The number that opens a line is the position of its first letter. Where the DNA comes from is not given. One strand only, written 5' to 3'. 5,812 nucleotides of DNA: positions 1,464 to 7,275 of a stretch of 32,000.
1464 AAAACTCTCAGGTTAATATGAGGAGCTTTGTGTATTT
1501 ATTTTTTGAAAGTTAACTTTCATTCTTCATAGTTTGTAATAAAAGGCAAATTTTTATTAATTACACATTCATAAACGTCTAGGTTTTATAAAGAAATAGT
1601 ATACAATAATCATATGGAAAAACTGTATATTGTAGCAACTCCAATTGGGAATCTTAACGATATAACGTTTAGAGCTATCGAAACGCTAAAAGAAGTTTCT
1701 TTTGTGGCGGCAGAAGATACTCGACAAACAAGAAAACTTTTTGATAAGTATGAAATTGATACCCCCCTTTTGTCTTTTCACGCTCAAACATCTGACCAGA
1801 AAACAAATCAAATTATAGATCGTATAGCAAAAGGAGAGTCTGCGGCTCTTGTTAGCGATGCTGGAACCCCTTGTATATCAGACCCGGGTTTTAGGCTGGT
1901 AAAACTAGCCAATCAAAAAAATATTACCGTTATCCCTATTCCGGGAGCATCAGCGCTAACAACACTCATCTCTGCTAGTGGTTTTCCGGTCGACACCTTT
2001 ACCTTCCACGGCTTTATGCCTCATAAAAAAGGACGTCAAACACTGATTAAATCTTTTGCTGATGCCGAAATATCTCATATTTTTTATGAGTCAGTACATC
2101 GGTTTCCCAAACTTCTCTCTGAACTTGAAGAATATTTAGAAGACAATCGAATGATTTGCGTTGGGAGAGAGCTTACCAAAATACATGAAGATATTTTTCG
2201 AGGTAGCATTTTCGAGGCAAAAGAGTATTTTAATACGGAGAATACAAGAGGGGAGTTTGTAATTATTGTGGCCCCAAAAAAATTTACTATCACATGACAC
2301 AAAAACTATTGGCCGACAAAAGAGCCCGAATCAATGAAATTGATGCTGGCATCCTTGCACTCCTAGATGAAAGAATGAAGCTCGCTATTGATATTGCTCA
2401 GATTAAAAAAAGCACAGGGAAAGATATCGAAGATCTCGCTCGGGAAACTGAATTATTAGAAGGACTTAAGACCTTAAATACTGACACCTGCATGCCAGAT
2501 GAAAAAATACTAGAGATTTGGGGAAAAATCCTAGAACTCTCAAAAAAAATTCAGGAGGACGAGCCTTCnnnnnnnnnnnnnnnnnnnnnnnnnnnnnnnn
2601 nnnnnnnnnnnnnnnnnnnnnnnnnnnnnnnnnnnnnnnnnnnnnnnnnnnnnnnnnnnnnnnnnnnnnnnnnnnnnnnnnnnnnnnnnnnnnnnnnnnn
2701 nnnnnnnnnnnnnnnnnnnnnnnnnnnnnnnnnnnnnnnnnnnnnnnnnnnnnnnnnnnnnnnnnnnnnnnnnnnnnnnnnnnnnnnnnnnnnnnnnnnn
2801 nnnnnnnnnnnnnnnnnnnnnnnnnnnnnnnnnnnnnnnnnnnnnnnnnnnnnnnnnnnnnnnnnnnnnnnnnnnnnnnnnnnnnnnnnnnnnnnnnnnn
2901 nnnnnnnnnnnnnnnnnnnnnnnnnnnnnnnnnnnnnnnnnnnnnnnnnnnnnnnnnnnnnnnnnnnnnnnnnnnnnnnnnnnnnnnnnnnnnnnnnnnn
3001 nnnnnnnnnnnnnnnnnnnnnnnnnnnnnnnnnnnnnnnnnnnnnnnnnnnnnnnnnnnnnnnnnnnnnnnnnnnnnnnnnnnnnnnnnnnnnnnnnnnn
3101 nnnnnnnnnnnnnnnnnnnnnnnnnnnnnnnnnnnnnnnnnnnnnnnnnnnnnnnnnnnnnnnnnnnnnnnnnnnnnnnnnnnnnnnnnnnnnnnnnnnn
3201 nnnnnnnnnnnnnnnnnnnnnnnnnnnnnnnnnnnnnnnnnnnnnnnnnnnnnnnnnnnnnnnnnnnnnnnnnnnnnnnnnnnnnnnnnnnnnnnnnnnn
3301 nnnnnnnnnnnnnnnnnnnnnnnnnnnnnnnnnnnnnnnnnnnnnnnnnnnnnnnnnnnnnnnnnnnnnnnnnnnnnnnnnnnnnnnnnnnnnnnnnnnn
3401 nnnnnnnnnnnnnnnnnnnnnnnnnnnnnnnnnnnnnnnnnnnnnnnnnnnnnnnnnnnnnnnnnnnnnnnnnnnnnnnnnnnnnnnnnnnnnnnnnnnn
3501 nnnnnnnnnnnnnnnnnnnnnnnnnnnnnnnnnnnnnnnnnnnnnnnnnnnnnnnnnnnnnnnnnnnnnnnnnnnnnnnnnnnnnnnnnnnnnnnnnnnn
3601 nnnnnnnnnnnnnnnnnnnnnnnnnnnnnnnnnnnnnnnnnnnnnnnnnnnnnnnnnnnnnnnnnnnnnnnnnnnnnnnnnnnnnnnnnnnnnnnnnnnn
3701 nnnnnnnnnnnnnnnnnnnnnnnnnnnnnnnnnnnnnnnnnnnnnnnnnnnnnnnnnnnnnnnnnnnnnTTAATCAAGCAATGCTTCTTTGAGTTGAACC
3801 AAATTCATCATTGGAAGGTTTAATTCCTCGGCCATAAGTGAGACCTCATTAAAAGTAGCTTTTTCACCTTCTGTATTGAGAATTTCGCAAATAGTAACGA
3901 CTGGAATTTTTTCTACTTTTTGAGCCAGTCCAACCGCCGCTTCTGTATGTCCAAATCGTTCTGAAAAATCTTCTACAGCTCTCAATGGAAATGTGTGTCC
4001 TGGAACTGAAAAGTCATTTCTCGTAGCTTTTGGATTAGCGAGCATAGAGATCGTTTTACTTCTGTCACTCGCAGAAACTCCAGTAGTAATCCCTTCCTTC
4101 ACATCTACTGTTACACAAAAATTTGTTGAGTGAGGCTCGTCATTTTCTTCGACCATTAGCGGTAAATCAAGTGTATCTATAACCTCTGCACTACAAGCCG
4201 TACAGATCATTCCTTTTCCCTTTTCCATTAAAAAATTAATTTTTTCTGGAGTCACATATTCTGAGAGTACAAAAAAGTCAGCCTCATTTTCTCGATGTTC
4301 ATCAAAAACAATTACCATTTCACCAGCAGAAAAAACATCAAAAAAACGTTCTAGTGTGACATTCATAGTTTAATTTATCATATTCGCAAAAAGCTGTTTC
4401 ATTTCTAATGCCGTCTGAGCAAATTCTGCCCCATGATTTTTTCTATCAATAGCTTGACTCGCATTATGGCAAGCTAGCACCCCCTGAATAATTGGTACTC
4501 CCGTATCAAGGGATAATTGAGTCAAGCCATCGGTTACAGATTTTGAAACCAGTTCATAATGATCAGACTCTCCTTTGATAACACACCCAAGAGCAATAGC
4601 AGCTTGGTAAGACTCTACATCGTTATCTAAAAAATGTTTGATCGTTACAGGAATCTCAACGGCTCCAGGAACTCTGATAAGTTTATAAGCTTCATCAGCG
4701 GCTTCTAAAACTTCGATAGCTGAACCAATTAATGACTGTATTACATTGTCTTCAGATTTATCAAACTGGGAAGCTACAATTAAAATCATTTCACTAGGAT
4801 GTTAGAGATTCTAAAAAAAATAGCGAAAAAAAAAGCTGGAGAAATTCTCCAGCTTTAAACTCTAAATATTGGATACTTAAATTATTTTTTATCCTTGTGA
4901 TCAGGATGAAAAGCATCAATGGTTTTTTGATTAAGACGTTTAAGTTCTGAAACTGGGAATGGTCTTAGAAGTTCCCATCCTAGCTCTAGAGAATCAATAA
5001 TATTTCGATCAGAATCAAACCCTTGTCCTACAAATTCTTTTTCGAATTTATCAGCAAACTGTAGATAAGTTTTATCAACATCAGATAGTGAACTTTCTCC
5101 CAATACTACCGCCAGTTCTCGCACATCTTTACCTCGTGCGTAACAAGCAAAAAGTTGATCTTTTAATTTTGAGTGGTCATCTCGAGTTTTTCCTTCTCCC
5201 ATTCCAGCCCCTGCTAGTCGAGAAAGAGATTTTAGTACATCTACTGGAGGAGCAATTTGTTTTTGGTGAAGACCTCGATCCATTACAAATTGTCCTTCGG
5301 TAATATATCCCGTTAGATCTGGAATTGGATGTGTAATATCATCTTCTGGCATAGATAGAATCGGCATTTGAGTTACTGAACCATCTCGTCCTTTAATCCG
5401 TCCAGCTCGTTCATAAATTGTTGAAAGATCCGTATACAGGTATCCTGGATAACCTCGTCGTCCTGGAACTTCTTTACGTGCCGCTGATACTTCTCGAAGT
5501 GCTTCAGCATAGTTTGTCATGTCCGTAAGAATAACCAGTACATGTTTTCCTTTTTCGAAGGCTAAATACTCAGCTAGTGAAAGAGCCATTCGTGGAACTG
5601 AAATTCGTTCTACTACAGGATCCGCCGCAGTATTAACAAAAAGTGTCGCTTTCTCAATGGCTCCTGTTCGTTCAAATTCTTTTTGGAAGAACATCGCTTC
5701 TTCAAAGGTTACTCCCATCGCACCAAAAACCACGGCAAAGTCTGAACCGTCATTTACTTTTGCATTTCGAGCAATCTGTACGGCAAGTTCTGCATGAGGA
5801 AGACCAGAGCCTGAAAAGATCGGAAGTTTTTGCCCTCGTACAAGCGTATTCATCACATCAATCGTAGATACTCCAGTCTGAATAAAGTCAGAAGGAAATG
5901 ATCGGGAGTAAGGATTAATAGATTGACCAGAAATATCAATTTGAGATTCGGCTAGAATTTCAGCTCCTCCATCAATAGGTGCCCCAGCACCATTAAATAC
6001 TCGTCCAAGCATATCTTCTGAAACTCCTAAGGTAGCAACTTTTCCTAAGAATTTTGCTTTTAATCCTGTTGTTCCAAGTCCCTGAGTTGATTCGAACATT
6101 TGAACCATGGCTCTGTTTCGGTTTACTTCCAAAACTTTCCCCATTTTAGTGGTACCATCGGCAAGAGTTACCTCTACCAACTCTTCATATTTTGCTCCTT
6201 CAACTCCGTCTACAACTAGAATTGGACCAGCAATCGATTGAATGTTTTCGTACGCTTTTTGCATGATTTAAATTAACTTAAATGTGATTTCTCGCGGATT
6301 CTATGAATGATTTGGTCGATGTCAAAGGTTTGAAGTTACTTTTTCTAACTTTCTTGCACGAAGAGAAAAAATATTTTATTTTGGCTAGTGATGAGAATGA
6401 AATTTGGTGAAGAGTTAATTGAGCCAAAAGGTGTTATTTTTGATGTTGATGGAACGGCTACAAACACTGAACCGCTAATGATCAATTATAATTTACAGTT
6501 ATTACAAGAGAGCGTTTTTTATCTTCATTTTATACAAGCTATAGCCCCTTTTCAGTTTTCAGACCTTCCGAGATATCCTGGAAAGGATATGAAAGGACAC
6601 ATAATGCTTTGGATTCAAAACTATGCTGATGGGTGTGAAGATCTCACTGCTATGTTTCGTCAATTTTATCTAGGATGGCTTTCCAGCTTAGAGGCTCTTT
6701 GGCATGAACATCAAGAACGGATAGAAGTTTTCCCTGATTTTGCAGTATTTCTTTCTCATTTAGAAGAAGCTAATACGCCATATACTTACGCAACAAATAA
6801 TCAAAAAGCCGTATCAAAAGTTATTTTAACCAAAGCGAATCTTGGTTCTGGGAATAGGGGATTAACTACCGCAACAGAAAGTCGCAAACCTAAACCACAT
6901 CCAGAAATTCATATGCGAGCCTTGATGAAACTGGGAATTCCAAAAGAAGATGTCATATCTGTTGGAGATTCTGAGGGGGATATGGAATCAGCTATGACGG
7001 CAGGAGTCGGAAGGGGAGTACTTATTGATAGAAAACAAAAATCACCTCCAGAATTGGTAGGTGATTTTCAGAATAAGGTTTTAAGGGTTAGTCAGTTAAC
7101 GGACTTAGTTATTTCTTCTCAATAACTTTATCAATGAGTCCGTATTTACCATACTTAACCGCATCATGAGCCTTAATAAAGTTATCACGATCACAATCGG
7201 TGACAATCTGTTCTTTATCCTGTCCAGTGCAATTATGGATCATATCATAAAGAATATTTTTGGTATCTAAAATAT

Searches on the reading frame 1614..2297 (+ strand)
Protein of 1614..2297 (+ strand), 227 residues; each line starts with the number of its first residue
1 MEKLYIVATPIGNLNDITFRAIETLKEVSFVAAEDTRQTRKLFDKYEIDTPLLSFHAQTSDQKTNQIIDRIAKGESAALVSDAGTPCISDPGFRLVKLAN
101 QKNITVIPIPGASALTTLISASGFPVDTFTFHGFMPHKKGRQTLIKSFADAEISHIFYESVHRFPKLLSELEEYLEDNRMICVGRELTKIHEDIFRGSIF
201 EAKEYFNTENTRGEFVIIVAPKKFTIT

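Call 61: search_protein_families(library=pfam, proteins=[window:1614-2297:+])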
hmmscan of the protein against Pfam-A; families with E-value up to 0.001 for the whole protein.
window:1614-2297:+ (227 aa): 1 family
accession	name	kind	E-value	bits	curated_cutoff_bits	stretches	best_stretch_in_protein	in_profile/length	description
PF00590.25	TP_methylase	-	4.3e-29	102.4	27.8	1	3-202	1-211/212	Tetrapyrrole (Corrin/Porphyrin) Methylases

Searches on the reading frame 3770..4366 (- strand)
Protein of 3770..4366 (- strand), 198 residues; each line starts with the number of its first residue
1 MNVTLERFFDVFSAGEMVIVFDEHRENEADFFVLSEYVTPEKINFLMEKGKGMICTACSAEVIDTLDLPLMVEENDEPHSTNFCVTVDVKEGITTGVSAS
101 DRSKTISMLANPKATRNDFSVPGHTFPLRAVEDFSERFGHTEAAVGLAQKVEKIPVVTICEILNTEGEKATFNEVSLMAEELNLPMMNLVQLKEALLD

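Call 61: search_protein_families(library=pfam, proteins=[window:3770-4366:-])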
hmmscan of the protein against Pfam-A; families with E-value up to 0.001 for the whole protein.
window:3770-4366:- (198 aa): 1 family
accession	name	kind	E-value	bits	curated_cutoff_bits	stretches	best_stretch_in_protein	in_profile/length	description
PF00926.24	DHBP_synthase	-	1.8e-59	200.9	26.4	1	10-193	5-189/191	3,4-dihydroxy-2-butanone 4-phosphate synthase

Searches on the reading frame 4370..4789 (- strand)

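Call 61: search_protein_families(library=pfam, proteins=[window:4370-4789:-])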
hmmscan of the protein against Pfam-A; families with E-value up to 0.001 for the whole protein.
window:4370-4789:- (139 aa): 1 family
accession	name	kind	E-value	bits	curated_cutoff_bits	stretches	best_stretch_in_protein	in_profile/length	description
PF00885.24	DMRL_synthase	-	1.2e-37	129.3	26.7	1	2-133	4-137/139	6,7-dimethyl-8-ribityllumazine synthase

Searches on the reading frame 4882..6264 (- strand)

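Call 61: search_protein_families(library=pfam, proteins=[window:4882-6264:-])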
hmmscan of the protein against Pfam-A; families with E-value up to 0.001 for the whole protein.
window:4882-6264:- (460 aa): 3 families
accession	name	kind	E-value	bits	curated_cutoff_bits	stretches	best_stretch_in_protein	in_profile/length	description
PF00006.31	ATP-synt_ab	-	7e-78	261.6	29.5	1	131-348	1-213/213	ATP synthase alpha/beta family, nucleotide-binding domain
PF22919.1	ATP-synt_VA_C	-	1.2e-31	109.2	24.7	1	354-452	2-100/101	C-terminal domain of V and A type ATP synthase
PF02874.29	ATP-synt_ab_N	-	5e-10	40.2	20.9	1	8-74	1-69/69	ATP synthase alpha/beta family, beta-barrel domain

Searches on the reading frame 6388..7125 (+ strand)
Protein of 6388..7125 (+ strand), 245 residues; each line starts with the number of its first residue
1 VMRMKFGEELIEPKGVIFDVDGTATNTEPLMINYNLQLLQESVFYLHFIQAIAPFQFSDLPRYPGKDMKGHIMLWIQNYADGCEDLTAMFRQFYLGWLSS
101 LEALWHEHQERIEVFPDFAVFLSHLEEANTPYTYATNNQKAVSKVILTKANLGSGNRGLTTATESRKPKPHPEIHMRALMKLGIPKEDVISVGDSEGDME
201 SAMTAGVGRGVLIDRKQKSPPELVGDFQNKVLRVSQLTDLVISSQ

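Call 61: search_protein_families(library=pfam, proteins=[window:6388-7125:+])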
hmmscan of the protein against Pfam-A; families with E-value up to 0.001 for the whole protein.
window:6388-7125:+ (245 aa): 3 families
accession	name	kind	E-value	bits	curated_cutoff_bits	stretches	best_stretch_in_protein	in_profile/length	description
PF13419.12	HAD_2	-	2e-20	74.1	23.8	1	16-207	1-173/178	Haloacid dehalogenase-like hydrolase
PF00702.32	Hydrolase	-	8.5e-14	52.8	26.4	1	14-206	2-191/191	haloacid dehalogenase-like hydrolase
PF13242.12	Hydrolase_like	-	3.8e-07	30.4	22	1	169-224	4-59/75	HAD-hyrolase-like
